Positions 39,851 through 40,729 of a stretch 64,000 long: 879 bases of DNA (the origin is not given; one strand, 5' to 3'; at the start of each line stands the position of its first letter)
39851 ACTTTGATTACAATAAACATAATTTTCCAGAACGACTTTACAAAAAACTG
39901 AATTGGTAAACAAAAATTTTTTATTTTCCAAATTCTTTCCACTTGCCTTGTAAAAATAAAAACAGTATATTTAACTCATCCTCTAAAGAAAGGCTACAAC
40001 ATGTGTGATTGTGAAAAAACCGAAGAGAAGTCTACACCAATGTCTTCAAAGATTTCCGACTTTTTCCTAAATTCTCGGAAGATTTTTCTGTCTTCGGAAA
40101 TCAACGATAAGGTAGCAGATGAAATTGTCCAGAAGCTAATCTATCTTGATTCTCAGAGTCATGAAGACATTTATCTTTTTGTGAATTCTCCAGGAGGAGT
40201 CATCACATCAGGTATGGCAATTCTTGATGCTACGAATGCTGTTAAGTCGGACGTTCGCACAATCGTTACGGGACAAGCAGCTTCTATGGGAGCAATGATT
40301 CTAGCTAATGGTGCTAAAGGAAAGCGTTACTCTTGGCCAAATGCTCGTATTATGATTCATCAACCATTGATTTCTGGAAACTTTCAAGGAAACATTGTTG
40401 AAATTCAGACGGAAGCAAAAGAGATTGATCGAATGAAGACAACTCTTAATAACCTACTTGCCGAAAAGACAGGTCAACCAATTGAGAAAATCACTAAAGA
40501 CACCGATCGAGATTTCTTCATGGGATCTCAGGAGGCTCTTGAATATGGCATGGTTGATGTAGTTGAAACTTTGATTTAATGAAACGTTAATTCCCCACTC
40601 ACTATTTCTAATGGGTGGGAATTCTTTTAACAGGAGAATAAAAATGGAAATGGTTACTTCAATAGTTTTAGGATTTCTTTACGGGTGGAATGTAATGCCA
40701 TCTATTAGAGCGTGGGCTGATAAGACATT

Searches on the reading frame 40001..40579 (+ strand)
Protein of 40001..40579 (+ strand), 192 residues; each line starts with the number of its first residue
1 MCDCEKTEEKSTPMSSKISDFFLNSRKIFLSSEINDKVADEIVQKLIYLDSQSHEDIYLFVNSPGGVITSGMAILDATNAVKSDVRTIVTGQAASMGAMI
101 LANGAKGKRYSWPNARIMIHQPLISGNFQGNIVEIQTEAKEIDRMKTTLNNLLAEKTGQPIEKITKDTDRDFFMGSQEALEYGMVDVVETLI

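Call 3: search_protein_families(library=pfam, proteins=[window:40001-40579:+], max_evalue=0.01)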
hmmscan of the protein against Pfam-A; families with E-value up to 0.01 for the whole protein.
window:40001-40579:+ (192 aa): 1 family
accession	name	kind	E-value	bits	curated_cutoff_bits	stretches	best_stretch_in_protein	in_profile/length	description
PF00574.28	CLP_protease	-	3.1e-66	223.2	20.2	1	15-188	6-178/182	Clp protease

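Call 4: search_protein_families(library=ncbifam, proteins=[window:40001-40579:+], max_evalue=0.001)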
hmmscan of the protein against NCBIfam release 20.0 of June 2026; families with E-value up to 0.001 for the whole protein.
window:40001-40579:+ (192 aa): 10 families
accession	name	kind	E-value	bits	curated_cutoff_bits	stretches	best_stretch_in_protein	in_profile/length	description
NF009205.0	PRK12553.1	subfamily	3.5e-68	229.3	228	1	11-188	23-201/211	ATP-dependent Clp protease proteolytic subunit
NF001368.0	PRK00277.1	subfamily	2.6e-65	220.1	249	1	15-188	22-194/203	ATP-dependent Clp protease proteolytic subunit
TIGR00493.1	clpP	equivalog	5.9e-64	215.4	308.6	1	18-188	20-189/192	ATP-dependent Clp endopeptidase proteolytic subunit ClpP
NF009203.0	PRK12551.1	equivalog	4.8e-52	176.5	359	1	19-188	19-187/196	ATP-dependent Clp protease proteolytic subunit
NF011091.0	PRK14514.1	equivalog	7.1e-49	166.4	361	1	23-188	52-216/221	ATP-dependent Clp endopeptidase proteolytic subunit ClpP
NF011089.0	PRK14512.1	equivalog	9.9e-48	162.5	251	1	5-187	8-189/200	ATP-dependent Clp protease proteolytic subunit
NF011090.0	PRK14513.1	equivalog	8.7e-44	149.8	347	1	20-188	22-189/201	ATP-dependent Clp protease proteolytic subunit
NF009204.0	PRK12552.1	equivalog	1.1e-36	126.3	263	1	35-188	50-211/225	ATP-dependent Clp protease proteolytic subunit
NF045542.1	Clp_rel_HeadMat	equivalog_domain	1.6e-23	83.5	120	1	28-188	3-165/165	head maturation protease, ClpP-related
NF045540.1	scaf_prot_MCP1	exception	4.9e-23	81.7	475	1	38-189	16-161/652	ClpP-like prohead protease/major capsid protein fusion protein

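Call 19: search_solved_structures(query=window:40001-40579:+, show_alignments=3, max_evalue=1e-20)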
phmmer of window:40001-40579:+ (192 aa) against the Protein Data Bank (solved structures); distinct sequences matched with E-value up to 1e-20: 104 (the best 60 are shown).
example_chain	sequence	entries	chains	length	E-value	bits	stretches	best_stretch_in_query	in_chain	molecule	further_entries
2zl0_A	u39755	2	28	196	3.5e-52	179.8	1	18-188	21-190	ATP-dependent Clp protease proteolytic subunit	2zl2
2zl3_A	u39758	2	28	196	9.2e-52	178.4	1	18-188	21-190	ATP-dependent Clp protease proteolytic subunit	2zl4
6cfd_A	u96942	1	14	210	1.9e-51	177.3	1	20-188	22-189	ATP-dependent Clp protease proteolytic subunit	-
6mx2_A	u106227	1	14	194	2.5e-51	177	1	19-189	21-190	ATP-dependent Clp protease proteolytic subunit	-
29hb_A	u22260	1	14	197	2.8e-51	176.8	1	20-188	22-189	ATP-dependent Clp protease proteolytic subunit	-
4ryf_H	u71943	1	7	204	3.3e-51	176.6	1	20-187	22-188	ATP-dependent Clp protease proteolytic subunit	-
4jct_A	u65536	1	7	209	3.5e-51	176.5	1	20-187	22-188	ATP-dependent Clp protease proteolytic subunit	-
6dkf_B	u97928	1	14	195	5.4e-51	175.9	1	21-188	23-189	ATP-dependent Clp protease proteolytic subunit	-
4mxi_A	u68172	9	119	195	5.5e-51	175.9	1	21-188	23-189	ATP-dependent Clp protease proteolytic subunit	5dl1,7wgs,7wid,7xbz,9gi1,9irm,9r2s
8r03_A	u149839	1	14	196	5.6e-51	175.9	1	21-188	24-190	ATP-dependent Clp protease proteolytic subunit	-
9jop_H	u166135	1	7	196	5.6e-51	175.9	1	21-188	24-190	ATP-dependent Clp protease proteolytic subunit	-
3st9_A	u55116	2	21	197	5.7e-51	175.8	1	21-188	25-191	ATP-dependent Clp protease proteolytic subunit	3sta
9irp_A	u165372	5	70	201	6.1e-51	175.7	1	21-188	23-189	ATP-dependent Clp protease proteolytic subunit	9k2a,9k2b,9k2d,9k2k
4emm_V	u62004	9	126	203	6.1e-51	175.7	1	21-188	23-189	ATP-dependent Clp protease proteolytic subunit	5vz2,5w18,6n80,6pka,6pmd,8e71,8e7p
3qwd_A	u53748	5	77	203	6.3e-51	175.7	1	21-188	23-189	ATP-dependent Clp protease proteolytic subunit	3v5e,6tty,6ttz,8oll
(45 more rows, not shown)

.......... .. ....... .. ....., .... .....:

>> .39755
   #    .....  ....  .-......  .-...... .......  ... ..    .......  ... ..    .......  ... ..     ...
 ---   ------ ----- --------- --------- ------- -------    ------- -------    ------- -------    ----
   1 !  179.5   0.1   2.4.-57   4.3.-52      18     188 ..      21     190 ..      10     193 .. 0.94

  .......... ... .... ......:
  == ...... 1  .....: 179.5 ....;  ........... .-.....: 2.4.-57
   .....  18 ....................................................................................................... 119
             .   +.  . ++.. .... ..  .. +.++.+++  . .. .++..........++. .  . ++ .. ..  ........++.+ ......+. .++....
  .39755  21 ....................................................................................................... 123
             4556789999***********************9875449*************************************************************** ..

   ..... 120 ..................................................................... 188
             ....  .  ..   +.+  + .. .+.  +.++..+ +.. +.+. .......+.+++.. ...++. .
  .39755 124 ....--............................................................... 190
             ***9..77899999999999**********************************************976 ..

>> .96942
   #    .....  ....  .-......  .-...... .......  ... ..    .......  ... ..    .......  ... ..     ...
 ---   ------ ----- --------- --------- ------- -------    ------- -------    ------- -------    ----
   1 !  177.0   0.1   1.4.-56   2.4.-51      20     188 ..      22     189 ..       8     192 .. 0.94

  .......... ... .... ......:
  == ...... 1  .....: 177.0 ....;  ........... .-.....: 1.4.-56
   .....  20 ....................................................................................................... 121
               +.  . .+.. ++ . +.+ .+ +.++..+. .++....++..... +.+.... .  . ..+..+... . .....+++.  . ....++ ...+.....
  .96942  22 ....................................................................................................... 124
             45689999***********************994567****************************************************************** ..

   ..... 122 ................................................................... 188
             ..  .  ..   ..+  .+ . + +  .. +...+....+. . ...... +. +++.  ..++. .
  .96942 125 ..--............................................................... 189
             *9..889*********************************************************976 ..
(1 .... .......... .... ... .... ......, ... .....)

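Call 25: find_homologous_proteins(query=window:40001-40579:+)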
Query window:40001-40579:+ (192 aa): 8000 proteins with E <= 0.001 among 8000 candidates; the best 120 are listed.
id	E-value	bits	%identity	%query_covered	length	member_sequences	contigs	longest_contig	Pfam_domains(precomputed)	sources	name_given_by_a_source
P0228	1.3e-119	414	100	100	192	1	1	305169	PF00574.29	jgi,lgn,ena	-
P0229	1.1e-78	281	70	97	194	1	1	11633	PF00574.29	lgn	-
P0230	1.3e-75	271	66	99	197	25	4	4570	PF00574.29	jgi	jgi:ATP-dependent Clp protease protease subunit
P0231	8.6e-75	268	63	99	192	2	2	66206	PF00574.29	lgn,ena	-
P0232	5.6e-74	265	65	100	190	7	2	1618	PF00574.29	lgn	-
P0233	6.7e-74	265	65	100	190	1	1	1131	PF00574.29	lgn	-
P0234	3.7e-72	260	64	100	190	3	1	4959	PF00574.29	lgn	-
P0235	5.2e-72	259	63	100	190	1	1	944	PF00574.29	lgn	-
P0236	4.3e-71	256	64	100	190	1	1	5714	PF00574.29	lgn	-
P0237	1.2e-65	238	60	92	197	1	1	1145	PF00574.29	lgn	-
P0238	1.6e-65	238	60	92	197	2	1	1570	PF00574.29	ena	-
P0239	2.1e-65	238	60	92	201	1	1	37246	PF00574.29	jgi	jgi:ATP-dependent Clp protease protease subunit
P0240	3.8e-65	237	60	92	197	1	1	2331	PF00574.29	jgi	jgi:ATP-dependent Clp protease protease subunit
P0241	3.8e-65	237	59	99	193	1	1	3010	PF00574.29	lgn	-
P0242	4.0e-65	237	59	92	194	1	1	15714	PF00574.29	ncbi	ncbi:MAG: ATP-dependent Clp protease proteolytic subunit [Fibrobacteria bacterium]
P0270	1.2e-62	229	58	97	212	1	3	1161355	PF00574.29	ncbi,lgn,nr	ncbi:MAG: ATP-dependent Clp protease proteolytic subunit [Fibrobacteria bacterium]|nr:ATP-dependent 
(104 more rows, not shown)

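Call 30: find_encoding_contigs(protein=P0270, flank=8000, max_places=2)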
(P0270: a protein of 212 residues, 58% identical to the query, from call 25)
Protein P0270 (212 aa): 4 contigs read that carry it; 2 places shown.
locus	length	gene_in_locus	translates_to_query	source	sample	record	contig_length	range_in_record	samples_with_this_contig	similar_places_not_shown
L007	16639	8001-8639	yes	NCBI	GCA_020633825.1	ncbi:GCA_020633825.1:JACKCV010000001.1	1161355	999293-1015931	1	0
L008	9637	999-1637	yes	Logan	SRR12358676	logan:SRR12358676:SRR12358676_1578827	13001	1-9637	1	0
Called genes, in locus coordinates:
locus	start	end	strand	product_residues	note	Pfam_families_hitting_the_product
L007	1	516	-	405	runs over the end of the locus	PF07690:MFS_1, PF13000:Acatn, PF03092:BT1 (weak)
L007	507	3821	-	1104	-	PF07676:PD40 (faint)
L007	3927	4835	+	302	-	-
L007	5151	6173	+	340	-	PF00586:AIRS, PF02769:AIRS_C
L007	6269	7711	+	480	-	PF01406:tRNA-synt_1e, PF09334:tRNA-synt_1g (faint), PF23493:CysS_C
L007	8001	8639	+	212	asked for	PF00574:CLP_protease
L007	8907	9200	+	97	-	-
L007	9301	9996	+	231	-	PF00117:GATase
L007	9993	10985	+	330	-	PF03692:CxxCxxCC (weak)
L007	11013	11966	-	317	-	PF09935:DUF2167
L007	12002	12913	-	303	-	PF03747:ADP_ribosyl_GH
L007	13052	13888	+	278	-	PF14394:DUF4423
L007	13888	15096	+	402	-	-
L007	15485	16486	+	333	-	PF01118:Semialdhyde_dh, PF02774:Semialdhyde_dhC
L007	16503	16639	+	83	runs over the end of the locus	-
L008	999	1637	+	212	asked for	PF00574:CLP_protease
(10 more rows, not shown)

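Call 42: find_encoding_contigs(protein=P0231, flank=10000, max_places=2)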
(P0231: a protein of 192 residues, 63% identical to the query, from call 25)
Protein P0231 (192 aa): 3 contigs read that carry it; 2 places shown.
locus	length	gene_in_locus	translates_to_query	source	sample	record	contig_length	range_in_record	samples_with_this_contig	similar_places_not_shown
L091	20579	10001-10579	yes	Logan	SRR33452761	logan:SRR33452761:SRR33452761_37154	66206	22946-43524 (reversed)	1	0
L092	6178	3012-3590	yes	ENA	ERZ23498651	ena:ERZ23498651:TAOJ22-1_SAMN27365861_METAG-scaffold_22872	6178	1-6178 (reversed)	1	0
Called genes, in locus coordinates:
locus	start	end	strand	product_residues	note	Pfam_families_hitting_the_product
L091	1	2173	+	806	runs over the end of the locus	PF02861:Clp_N, PF00004:AAA, PF17871:AAA_lid_9, PF00158:Sigma54_activat (weak), PF00004:AAA (weak), PF07724:AAA_2, PF07728:AAA_5, PF10431:ClpB_D2-small, +5 more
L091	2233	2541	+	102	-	-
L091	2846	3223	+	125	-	-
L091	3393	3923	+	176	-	PF01885:PTS_2-RNA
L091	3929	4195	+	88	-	-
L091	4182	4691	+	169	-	-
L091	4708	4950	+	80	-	-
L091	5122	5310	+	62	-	-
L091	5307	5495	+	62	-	-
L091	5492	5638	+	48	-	-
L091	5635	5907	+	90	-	-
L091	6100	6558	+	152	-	-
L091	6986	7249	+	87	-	-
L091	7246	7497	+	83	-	-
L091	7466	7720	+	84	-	-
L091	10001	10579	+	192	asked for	PF00574:CLP_protease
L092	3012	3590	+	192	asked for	PF00574:CLP_protease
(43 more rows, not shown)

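Call 57: search_dna_similar(query=window:40001-40579:+, collection=phages, mode=protein, max_rows=25)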
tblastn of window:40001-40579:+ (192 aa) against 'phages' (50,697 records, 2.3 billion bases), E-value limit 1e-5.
Records with a match: 915; places in all: 924; records where one place covers at least 80% of the query: 572.
Best place of each record, by identity: <60% 915.
By first word of the organism name: Mycobacterium 187; Streptococcus 106; Vibrio 104; Paenibacillus 100; Gordonia 77; Escherichia 53; Bacillus 46; Bacteriophage 30; Pseudomonas 27; Bacteroides 22; and 41 more.
By host as written in the record: - 157; Mycobacterium smegmatis mc2 155 132; Gordonia terrae 3612 61; Paenibacillus larvae 37; Escherichia coli 24; Mycobacterium smegmatis mc#155 22; Mycobacterium smegmatis mc2155 18; Paenibacillus larvae ATCC 9545 17; and 251 more.
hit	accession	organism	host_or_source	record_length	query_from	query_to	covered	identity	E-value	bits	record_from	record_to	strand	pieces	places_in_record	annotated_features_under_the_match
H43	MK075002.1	Staphylococcus phage phiSP38-1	Staphylococcus pseudintermedius 14-29-38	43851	22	188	87%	55.4%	3e-53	187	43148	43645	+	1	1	ATP-dependent Clp protease proteolytic subunit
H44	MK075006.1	Staphylococcus phage phiSP119-3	Staphylococcus pseudintermedius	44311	22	188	87%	55.4%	3e-53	187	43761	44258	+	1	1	ATP-dependent Clp protease proteolytic subunit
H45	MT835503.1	Bacteriophage sp.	human fecal samples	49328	9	188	94%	49.7%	1e-48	174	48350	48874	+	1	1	record has no annotation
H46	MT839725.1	Bacteriophage sp.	human fecal samples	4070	15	188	91%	51.4%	3e-48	173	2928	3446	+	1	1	record has no annotation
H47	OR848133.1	Listeria phage LM 4-14-1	Listeria monocytogenes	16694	22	186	86%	54.2%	3e-51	181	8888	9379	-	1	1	record has no annotation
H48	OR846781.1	Listeria phage LM 4-11-1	Listeria monocytogenes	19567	22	186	86%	54.2%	3e-51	181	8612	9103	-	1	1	record has no annotation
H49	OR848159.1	Listeria phage LM 4-14-1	Listeria monocytogenes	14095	22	186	86%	54.2%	3e-51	181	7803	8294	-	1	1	record has no annotation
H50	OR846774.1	Listeria phage LM 4-11-1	Listeria monocytogenes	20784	22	186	86%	54.2%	3e-51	181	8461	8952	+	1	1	record has no annotation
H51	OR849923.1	Staphylococcus phage SA 1298 Kay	Staphylococcus aureus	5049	22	188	87%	53.0%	6e-51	181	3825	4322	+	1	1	record has no annotation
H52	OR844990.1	Staphylococcus phage SA 1306 Kay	Staphylococcus aureus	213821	22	188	87%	53.0%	7e-51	181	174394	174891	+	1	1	record has no annotation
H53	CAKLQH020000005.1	Acinetobacter phage MD-2021a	not known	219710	9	188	94%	48.6%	2e-47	171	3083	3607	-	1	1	clpP: ATP-dependent Clp protease proteolytic subunit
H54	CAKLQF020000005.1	Acinetobacter phage MD-2021a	not known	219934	9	188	94%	48.6%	2e-47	171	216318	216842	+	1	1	clpP: ATP-dependent Clp protease proteolytic subunit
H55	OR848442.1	Listeria phage LM 4-14-1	Listeria monocytogenes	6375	22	188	87%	52.4%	2e-51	182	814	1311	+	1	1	record has no annotation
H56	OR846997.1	Listeria phage LM 4-11-1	Listeria monocytogenes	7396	22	188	87%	52.4%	2e-51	182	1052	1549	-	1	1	record has no annotation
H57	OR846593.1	Enterococcus phage Efs 1-1-1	Enterococcus faecalis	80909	22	188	87%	52.4%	2e-51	182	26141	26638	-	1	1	record has no annotation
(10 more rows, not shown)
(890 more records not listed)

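Call 64: find_related_loci(query=window:40001-40579:+, collection=genome_contigs, flank=6000)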
Query window:40001-40579:+ (192 aa) in genome_contigs; peptide patterns used: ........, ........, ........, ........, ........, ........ (x = any residue, [..] = any of these).
600 stretches matched a pattern (row limit reached: there are more); 587 encode a relative of the query (tblastn E <= 1e-3); the best 80 are kept; 80 distinct loci.
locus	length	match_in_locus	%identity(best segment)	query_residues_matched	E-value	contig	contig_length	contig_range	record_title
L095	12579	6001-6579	54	1-192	1e-68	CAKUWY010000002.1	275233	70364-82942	MAG: uncultured Fibrobacter sp. isolate REFINED_METABAT215_TOP10_CONTIGS_1500_ASSEMBLY_K77_MERGED__Hadza_MoBio_hadza-E-H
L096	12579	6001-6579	51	1-192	3e-67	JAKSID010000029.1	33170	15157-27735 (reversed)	MAG: Fibrobacter sp. isolate Horse_feces12 MAG012_29, whole genome shotgun sequence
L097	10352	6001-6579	52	1-192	1e-65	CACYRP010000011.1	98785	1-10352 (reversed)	MAG: Fibrobacter succinogenes isolate RUG12208 genome assembly, contig: RUG12208_asm_11, whole genome shotgun sequence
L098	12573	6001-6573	52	3-192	1e-65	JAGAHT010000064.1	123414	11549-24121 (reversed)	MAG: Fibrobacter sp. isolate RGIG8454 Water_deer_Abomasum.Co__c593203, whole genome shotgun sequence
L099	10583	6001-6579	51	1-192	5e-65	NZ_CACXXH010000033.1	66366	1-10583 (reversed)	MAG: Fibrobacter succinogenes isolate RUG11683, whole genome shotgun sequence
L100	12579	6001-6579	52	1-192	2e-66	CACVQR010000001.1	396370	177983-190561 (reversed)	MAG: Fibrobacter succinogenes isolate RUG10152 genome assembly, contig: RUG10152_asm_1, whole genome shotgun sequence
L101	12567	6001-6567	49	2-190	4e-62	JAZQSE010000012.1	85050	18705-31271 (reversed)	MAG: Fibrobacteraceae bacterium isolate T1900045213_TC20190209.MAGScoT_cleanbin_000003 SGB_5353_k141_1827685, whole geno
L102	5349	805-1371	48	3-190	1e-61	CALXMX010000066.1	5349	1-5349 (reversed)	MAG: uncultured Opitutales bacterium isolate E08__bin216 genome assembly, contig: E08__k127_4326863, whole genome shotgu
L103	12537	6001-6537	51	10-188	1e-61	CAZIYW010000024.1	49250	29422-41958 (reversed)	MAG TPA_asm: uncultured Fibrobacterota bacterium isolate binchicken_co256_1030 genome assembly, contig: NODE_830_length_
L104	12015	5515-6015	56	22-188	2e-61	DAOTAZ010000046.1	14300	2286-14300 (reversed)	MAG TPA_asm: Chitinispirillaceae bacterium isolate AMR_MDS_2020 NODE_3572_length_14300_cov_4.182450, whole genome shotgu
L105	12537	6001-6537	51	10-188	5e-61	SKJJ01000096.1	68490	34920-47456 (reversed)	MAG: Chitinispirillum sp. isolate CSBr16_98 CSBr16-70, whole genome shotgun sequence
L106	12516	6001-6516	53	17-188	8e-61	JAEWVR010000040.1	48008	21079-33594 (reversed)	MAG: Fibrobacteres bacterium isolate OH_SDB_7 k127_374662, whole genome shotgun sequence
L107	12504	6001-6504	56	22-190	9e-61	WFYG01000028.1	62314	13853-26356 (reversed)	MAG: Thermovibrio sp. isolate S141_83 k151_346800, whole genome shotgun sequence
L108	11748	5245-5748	55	22-190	2e-60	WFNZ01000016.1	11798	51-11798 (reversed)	MAG: Thermovibrio sp. isolate S012_127_esom k151_207109, whole genome shotgun sequence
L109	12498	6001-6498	57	22-188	5e-60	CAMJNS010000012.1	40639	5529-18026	MAG: uncultured bacterium isolate SRR12081303_bin.101_metaWRAP_v1.3_MAG genome assembly, contig: ERZ12289767.1290, whole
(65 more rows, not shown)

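Call 76: predict_structure(alignment_id=A3)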
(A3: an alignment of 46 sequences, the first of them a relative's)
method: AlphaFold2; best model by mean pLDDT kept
length: 192 residues; sequences in the alignment: 46
mean_pLDDT: 90.4   pTM: 0.83
mean pLDDT of the five models: 90.4, 90.2, 90.2, 89.9, 86.6
residues with pLDDT >= 90: 146; 70-90: 27; 50-70: 9; < 50: 10
segments of 3 or more residues with pLDDT < 50: 1-10
pLDDT, mean of each block of 10 residues (from residue 1): 44 76 95 97 98 98 95 97 98 97 98 98 68 83 91 97 93 97 98 90
secondary structure, 60 per line:
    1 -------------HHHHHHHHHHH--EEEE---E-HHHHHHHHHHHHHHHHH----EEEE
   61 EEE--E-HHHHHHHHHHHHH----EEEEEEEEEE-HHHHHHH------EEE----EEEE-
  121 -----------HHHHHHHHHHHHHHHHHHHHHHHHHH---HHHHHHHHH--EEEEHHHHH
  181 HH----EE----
elements in order: H14-24 E27-30 H36-52 E57-63 H68-80 E85-94 H96-102 E109-111 E116-119 H132-157 H161-169 E172-175 H176-182

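Call 79: search_protein_families(library=phrogs, proteins=[window:40001-40579:+], max_evalue=0.001)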
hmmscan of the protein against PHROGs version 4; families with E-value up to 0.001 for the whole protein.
window:40001-40579:+ (192 aa): 10 families
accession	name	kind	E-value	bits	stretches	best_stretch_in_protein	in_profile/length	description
phrog_94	-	head and packaging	1.5e-38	134.7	1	24-189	79-250/622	head maturation protease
phrog_2976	-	head and packaging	2e-26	94.6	1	31-189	26-182/394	head maturation protease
phrog_133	-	head and packaging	2e-25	90.5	1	39-189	35-179/668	head maturation protease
phrog_1684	-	head and packaging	1.3e-16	62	1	49-188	67-202/284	head maturation protease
phrog_3348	-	unknown function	6.4e-14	53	1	39-190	53-199/386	-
phrog_1827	-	other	1.4e-11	45.1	1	22-178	21-172/202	ATP-dependent protease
phrog_53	-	head and packaging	2.4e-07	31.3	1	52-190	115-280/583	head maturation protease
phrog_23753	-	head and packaging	5e-07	30.6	1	38-188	29-171/298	head maturation protease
phrog_5410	-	other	0.00024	21.4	1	52-139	53-136/323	ATP-dependent protease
phrog_33547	-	unknown function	0.00029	20.9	1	51-184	26-154/357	-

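Call 80: search_protein_families(library=padloc, proteins=[window:40001-40579:+], max_evalue=0.001)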
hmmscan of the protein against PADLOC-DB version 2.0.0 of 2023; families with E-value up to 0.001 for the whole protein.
window:40001-40579:+ (192 aa): 0 families
